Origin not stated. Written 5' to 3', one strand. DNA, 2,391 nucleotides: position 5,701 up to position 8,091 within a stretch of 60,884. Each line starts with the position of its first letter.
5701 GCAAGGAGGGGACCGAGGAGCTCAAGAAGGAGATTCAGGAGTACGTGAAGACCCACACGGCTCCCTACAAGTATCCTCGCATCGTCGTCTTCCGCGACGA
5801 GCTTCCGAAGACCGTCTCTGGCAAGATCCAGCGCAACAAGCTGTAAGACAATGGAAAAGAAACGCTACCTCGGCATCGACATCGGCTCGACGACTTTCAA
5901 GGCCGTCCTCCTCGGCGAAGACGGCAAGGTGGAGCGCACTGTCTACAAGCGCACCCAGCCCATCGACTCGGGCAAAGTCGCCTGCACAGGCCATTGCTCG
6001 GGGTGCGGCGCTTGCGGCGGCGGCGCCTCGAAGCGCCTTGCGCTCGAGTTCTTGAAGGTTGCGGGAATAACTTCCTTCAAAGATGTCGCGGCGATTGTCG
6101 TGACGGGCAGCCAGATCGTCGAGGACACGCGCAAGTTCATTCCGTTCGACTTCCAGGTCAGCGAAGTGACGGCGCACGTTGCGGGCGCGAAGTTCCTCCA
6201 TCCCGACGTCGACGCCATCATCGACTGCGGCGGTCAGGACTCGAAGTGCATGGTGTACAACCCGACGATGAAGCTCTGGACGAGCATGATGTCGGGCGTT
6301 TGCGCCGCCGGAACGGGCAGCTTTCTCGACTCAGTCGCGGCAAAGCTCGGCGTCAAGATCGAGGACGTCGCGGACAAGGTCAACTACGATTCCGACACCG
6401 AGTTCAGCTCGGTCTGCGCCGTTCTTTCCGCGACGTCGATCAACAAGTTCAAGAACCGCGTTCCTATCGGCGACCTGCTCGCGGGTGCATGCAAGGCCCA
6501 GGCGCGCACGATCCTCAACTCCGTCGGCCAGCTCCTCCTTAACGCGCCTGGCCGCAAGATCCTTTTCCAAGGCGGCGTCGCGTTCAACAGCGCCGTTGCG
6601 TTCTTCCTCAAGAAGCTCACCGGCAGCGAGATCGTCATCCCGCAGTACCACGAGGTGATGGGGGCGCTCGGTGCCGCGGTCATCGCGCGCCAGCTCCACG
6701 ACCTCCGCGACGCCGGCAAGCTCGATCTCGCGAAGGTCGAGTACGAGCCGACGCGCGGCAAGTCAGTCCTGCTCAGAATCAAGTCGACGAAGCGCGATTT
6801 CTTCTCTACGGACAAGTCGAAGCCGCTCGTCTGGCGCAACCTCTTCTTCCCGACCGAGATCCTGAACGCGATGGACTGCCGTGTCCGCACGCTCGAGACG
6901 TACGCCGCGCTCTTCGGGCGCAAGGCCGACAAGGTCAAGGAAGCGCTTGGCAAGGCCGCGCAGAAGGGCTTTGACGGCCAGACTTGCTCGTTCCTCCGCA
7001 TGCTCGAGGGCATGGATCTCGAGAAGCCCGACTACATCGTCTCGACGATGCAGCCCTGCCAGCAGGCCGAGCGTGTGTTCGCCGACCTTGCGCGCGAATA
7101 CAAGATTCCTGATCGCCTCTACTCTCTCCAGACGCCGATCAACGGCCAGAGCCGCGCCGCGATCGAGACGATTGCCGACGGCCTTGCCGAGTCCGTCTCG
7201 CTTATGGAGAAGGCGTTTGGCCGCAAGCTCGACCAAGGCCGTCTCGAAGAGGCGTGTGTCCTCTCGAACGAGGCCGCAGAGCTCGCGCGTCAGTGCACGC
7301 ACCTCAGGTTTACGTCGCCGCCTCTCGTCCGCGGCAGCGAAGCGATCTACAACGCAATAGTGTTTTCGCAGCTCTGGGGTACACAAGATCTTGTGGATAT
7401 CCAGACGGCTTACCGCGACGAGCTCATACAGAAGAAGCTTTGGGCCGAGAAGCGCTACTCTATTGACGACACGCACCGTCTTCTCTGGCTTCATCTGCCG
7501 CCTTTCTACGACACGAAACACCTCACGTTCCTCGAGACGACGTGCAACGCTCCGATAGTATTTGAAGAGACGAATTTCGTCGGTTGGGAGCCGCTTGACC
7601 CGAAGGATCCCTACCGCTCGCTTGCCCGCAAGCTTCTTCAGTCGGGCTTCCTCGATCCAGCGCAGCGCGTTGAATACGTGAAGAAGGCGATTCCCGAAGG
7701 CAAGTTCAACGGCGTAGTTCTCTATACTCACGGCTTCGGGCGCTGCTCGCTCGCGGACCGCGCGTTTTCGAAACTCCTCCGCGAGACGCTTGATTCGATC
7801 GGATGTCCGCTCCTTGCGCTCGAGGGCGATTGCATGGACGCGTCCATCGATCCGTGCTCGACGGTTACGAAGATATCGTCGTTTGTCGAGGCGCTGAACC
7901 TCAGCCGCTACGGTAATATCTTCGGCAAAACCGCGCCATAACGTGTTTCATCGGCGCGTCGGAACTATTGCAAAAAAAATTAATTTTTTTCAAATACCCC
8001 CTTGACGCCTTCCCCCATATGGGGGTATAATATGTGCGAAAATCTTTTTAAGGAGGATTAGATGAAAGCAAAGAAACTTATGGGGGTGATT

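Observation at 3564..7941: Two unusual fusions in a two-gene unit: HTH-cupin regulator fused to an acyl-CoA synthetase, then an activase fused to a 2-hydroxyacyl-CoA-dehydratase-type domain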

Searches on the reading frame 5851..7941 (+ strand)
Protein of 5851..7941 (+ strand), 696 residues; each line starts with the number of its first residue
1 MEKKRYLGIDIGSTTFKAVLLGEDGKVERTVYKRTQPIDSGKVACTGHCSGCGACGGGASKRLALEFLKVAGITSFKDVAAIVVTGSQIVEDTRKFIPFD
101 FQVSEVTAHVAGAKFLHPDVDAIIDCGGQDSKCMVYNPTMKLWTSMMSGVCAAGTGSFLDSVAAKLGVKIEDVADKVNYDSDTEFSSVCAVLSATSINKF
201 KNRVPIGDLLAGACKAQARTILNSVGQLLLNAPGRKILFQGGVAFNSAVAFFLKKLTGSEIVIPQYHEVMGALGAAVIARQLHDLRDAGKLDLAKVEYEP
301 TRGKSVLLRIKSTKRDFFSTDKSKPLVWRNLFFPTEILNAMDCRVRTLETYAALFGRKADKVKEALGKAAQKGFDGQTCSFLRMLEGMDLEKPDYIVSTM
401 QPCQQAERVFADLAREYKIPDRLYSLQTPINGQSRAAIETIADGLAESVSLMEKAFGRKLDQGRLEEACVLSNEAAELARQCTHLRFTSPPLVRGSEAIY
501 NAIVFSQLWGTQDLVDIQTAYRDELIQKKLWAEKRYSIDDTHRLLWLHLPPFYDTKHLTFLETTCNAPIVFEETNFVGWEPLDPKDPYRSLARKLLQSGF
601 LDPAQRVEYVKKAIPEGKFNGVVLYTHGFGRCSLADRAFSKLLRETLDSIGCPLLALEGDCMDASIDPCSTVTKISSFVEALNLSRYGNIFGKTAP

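Call 6: search_protein_families(library=pfam, proteins=[window:5851-7941:+], max_evalue=0.01)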
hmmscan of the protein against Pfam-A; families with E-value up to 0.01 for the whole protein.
window:5851-7941:+ (696 aa): 2 families
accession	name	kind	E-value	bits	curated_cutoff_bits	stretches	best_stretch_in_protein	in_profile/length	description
PF06050.19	HGD-D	-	5.4e-41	141.7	28.4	1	331-682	2-342/342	2-hydroxyglutaryl-CoA dehydratase, D-component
PF01869.26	BcrAD_BadFG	-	1.8e-25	90.4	31.5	1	7-279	1-271/271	BadF/BadG/BcrA/BcrD ATPase family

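Call 7: search_protein_families(library=ncbifam, proteins=[window:5851-7941:+], max_evalue=0.01)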
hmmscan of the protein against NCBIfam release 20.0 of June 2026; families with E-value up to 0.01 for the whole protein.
window:5851-7941:+ (696 aa): 10 families
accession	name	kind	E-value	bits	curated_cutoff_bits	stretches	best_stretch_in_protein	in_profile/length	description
TIGR00241.1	CoA_E_activ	domain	2.3e-36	125.6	125.4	1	7-278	3-248/248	acyl-CoA dehydratase activase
TIGR03286.1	methan_mark_15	hypoth_equivalog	1.6e-16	60.3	455.75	1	7-279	147-401/404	methanogenesis marker 15 protein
NF052455.1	HyiscapDhHadB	equivalog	3.6e-16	58.8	750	1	314-680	17-392/398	(R)-2-hydroxyisocaproyl-CoA dehydratase subunit alpha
TIGR02261.1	benz_CoA_red_D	equivalog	7.5e-14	51.5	312.85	1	104-221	82-201/262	benzoyl-CoA reductase subunit D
TIGR02259.1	benz_CoA_red_A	equivalog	8.7e-13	47.8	578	1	100-257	248-405/432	benzoyl-CoA reductase subunit A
TIGR03192.1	benz_CoA_bzdQ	equivalog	3.4e-12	46.4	380.2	1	76-280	85-287/293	benzoyl-CoA reductase, bzd-type, subunit Q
NF040772.1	double_cubane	equivalog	1.6e-10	40.6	350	1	422-682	110-372/372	double-cubane-cluster-containing anaerobic reductase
TIGR03191.1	benz_CoA_bzdO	equivalog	1.6e-08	34.2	448.6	1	344-509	53-227/430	benzoyl-CoA reductase, bzd-type, subunit O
NF009842.0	PRK13317.1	equivalog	0.0083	15.5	234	0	6-117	4-88/277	type II pantothenate kinase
TIGR01312.1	XylB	equivalog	0.0089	14.6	380.25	0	233-284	390-440/481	xylulokinase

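Call 9: find_homologous_proteins(query=window:5851-7941:+)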
Query window:5851-7941:+ (696 aa): 1488 proteins with E <= 0.001 among 8000 candidates; the best 120 are listed.
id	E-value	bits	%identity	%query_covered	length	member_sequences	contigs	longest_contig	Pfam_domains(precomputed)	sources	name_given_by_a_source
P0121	0.0e+0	1513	94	99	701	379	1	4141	PF01869.27,PF06050.20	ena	-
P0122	0.0e+0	1448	90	99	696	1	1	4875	PF01869.27,PF06050.20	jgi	jgi:predicted CoA-substrate-specific enzyme activase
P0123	0.0e+0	1448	90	99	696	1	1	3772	PF01869.27,PF06050.20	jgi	jgi:predicted CoA-substrate-specific enzyme activase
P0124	0.0e+0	1442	90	99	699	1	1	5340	PF01869.27,PF06050.20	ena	-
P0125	0.0e+0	1441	89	100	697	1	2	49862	PF01869.27,PF06050.20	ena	-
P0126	0.0e+0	1440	89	100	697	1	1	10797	PF01869.27,PF06050.20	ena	-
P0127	0.0e+0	1439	90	99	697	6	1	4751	PF01869.27,PF06050.20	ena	-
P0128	0.0e+0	1438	89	100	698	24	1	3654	PF01869.27,PF06050.20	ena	-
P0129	0.0e+0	1436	90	99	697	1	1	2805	PF01869.27,PF06050.20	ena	-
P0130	0.0e+0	1427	88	100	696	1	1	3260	PF01869.27,PF06050.20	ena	-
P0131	0.0e+0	1424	89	100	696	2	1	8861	PF01869.27,PF06050.20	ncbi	-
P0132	0.0e+0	1424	89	100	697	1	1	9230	PF01869.27,PF06050.20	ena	-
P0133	0.0e+0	1421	89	99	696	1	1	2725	PF01869.27,PF06050.20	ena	-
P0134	0.0e+0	1420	88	99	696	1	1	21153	PF01869.27,PF06050.20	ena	-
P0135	0.0e+0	1420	88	99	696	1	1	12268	PF01869.27,PF06050.20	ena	-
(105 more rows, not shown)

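Call 10: search_solved_structures(query=window:5851-7941:+, max_evalue=0.01, show_alignments=4)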
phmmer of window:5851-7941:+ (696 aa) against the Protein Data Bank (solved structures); distinct sequences matched with E-value up to 0.01: 7.
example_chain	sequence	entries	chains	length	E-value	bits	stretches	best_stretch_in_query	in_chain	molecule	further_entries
4eht_A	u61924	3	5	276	6.9e-26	94.1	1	49-279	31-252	Activator of 2-hydroxyisocaproyl-CoA dehydratase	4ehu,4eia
7yyl_E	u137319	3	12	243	4.9e-25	91.3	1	102-281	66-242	Putative CoA-substrate-specific enzyme activase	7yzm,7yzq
1hux_A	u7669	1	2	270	8.8e-20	73.9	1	7-279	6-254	ACTIVATOR OF (R)-2-HYDROXYGLUTARYL-COA DEHYDRATASE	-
9gai_D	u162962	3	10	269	2.5e-18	69.1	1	99-280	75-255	3-methylbenzoyl-CoA reductase alpha subunit MbdQ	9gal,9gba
9gai_C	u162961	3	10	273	6e-15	57.9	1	44-289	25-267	3-methylbenzoyl-CoA reductase delta subunit MbdP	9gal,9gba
3o3m_A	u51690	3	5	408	2.6e-10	42.6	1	316-682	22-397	alpha subunit 2-hydroxyisocaproyl-CoA dehydratase | alpha-subunit 2-hydroxyisocaproyl-CoA dehydratase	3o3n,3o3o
8s02_A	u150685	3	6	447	1.5e-08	36.8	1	346-480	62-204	BzdO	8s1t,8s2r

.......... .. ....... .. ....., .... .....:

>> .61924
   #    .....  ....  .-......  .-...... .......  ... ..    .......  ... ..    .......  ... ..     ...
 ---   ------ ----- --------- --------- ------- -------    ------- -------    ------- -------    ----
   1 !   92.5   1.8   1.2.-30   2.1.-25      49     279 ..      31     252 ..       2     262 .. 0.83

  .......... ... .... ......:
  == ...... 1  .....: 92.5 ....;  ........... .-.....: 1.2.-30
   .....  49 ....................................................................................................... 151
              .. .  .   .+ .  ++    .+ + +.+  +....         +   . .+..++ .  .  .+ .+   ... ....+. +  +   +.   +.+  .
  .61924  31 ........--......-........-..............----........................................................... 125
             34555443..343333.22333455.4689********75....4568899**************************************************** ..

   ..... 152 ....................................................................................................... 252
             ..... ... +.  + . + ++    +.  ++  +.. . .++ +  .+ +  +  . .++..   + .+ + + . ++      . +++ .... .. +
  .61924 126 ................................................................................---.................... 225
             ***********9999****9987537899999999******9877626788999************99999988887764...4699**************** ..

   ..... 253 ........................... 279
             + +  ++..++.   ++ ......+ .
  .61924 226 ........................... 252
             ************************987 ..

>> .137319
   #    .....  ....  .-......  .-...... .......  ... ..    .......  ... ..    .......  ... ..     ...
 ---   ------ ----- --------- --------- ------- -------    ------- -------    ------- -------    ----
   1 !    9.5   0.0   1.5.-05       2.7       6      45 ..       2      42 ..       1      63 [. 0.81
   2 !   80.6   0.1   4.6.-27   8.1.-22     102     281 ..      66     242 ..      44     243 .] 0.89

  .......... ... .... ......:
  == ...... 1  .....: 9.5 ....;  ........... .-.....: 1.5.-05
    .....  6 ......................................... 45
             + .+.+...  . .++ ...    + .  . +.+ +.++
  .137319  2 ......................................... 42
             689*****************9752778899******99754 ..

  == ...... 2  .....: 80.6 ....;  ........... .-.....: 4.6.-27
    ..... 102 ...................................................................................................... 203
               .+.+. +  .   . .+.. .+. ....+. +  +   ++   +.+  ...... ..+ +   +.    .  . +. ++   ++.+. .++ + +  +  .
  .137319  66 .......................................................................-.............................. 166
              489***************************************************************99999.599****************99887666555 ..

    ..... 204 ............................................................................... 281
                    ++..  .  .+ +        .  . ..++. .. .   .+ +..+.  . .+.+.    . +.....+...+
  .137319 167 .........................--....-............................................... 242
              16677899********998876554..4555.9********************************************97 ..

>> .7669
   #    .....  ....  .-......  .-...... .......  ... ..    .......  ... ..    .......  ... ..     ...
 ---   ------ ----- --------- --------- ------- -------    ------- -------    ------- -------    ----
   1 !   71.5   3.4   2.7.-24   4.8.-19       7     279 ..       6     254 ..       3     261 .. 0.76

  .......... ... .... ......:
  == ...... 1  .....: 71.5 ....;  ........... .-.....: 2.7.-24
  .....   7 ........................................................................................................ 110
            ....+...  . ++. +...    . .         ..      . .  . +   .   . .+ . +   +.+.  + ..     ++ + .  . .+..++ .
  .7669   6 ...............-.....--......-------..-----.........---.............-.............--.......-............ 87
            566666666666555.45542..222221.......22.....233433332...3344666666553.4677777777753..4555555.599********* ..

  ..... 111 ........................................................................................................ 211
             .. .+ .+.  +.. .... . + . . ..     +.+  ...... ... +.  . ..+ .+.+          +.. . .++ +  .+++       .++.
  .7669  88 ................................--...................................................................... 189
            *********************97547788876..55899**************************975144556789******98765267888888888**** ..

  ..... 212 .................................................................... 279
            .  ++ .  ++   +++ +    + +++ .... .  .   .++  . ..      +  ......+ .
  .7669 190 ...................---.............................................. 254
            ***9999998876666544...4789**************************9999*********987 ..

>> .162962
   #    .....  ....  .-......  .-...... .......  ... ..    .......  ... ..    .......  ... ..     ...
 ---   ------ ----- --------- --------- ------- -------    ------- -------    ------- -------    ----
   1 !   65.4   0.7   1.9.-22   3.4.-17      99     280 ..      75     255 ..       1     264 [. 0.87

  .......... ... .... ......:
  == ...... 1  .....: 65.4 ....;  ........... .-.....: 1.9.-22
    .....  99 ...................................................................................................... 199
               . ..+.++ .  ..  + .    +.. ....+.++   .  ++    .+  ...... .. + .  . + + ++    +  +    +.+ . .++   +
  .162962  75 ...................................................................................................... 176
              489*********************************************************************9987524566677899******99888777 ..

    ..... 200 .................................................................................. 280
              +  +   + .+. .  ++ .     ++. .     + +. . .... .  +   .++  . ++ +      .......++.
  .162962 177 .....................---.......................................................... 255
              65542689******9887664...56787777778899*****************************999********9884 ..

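Call 13: find_related_loci(query=window:5851-7941:+, collection=genome_contigs, flank=8000)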
Query window:5851-7941:+ (696 aa) in genome_contigs; peptide patterns used: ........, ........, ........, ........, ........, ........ (x = any residue, [..] = any of these).
147 stretches matched a pattern; 106 encode a relative of the query (tblastn E <= 1e-3); the best 80 are kept; 80 distinct loci.
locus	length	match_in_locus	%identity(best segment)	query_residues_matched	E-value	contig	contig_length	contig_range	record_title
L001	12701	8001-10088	100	1-696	0e+0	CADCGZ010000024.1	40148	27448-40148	uncultured bacterium isolate RUG14632 genome assembly, contig: RUG14632_asm_24, whole genome shotgun sequence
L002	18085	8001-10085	99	1-695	0e+0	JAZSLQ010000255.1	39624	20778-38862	MAG: Kiritimatiellia bacterium isolate T1900044557_TS20190023.MAGScoT_cleanbin_000052 SGB_318_k141_2866713, whole genome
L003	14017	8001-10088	99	1-696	0e+0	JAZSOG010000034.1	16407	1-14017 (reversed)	MAG: Kiritimatiellia bacterium isolate T1900044549_TS20190015.MAGScoT_cleanbin_000036 SGB_192_k141_1226041, whole genome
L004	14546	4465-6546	99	3-696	0e+0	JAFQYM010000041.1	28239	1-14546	MAG: Kiritimatiellae bacterium isolate RGIG2266 Goat_Duodenum-3__c541, whole genome shotgun sequence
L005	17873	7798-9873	99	3-694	0e+0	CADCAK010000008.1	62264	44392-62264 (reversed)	uncultured bacterium isolate RUG14463 genome assembly, contig: RUG14463_asm_8, whole genome shotgun sequence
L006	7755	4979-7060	99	2-695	0e+0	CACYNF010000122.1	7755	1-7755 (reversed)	uncultured bacterium isolate RUG12088 genome assembly, contig: RUG12088_asm_122, whole genome shotgun sequence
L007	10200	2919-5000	99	2-695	0e+0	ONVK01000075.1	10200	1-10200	uncultured Lentisphaerae bacterium isolate RUG673 genome assembly, contig: scaffold_3744, whole genome shotgun sequence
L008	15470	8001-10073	95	3-693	0e+0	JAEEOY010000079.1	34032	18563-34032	MAG: Kiritimatiellae bacterium isolate Tb.RUG.298 NODE_1290796_length_34032_cov_2.491756, whole genome shotgun sequence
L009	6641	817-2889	91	3-693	0e+0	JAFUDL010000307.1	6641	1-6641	MAG: Kiritimatiellae bacterium isolate RGIG4394 Roe_deer_Omasum-1__c187677, whole genome shotgun sequence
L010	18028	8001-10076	94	2-693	0e+0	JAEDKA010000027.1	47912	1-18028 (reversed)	MAG: Kiritimatiellae bacterium isolate MAG202 NODE_392_length_47912_cov_23.013415, whole genome shotgun sequence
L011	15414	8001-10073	91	3-693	0e+0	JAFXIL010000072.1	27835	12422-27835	MAG: Kiritimatiellae bacterium isolate RGIG6444 Sheep_Rectum.Co__c1327773, whole genome shotgun sequence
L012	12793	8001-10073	91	3-693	0e+0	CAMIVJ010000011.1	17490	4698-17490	MAG: uncultured bacterium isolate SRR12081293_bin.97_metaWRAP_v1.3_MAG genome assembly, contig: ERZ12289773.4742, whole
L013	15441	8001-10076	88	2-694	0e+0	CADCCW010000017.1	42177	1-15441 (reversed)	uncultured bacterium isolate RUG14537 genome assembly, contig: RUG14537_asm_17, whole genome shotgun sequence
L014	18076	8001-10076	88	2-694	0e+0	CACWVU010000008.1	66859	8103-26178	uncultured bacterium isolate RUG10963 genome assembly, contig: RUG10963_asm_8, whole genome shotgun sequence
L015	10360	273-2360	91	3-696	0e+0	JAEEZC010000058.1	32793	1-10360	MAG: Verrucomicrobia bacterium isolate Tb.RUG.75 k141_1359960_flag=0_multi=58.5281_len=32793, whole genome shotgun seque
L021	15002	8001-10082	86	1-693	0e+0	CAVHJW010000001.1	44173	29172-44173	bacterium isolate H07617-L1_cleanbin_000055 genome assembly, contig: Spades_H07617-L1_contig_441, whole genome shotgun s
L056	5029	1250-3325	68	1-693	0e+0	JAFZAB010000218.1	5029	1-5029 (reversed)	MAG: Victivallales bacterium isolate RGIG7578 Water_buffalos_Omasum-3__c738907, whole genome shotgun sequence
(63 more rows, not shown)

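Call 23: search_protein_representatives(protein=window:5851-7941:+)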
Query: 696 residues. Proteins with E-value up to 0.001 (for the whole library): 4124; up to 1e-10: 1957; up to 1e-30: 334. The best 150 are listed.
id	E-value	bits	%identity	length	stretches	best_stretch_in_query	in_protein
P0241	6.8e-270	913.7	58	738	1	3-694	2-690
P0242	4.0e-213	726.1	50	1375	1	5-687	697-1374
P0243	8.3e-203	692.0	79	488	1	278-659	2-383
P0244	1.2e-161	556.0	89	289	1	2-284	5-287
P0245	1.1e-142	493.3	56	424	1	309-693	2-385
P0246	6.1e-100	352.1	84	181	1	516-694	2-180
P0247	2.8e-95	336.6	59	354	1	329-604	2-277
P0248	9.1e-90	318.4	56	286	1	434-693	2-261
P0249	8.9e-87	308.6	63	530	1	84-327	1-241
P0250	2.5e-83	297.2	62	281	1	360-569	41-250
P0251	3.3e-77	277.0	52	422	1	80-354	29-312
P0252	1.8e-75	271.2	54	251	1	1-243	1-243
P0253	5.0e-73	263.1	58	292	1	66-281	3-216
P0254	3.5e-71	257.0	34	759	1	4-693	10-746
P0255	2.2e-69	251.1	52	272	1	136-389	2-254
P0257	1.3e-55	205.5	38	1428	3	92-300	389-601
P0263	5.0e-52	193.7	31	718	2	318-680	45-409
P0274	1.4e-48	182.4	33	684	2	330-682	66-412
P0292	3.0e-46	174.6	34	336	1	359-682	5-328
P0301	2.4e-45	171.7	36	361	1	363-692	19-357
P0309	2.4e-44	168.4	34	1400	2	72-281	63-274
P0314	1.2e-43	166.0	30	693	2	321-681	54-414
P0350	3.1e-40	154.8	34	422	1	312-682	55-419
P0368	1.1e-38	149.6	32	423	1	322-681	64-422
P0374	2.4e-38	148.6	30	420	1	320-685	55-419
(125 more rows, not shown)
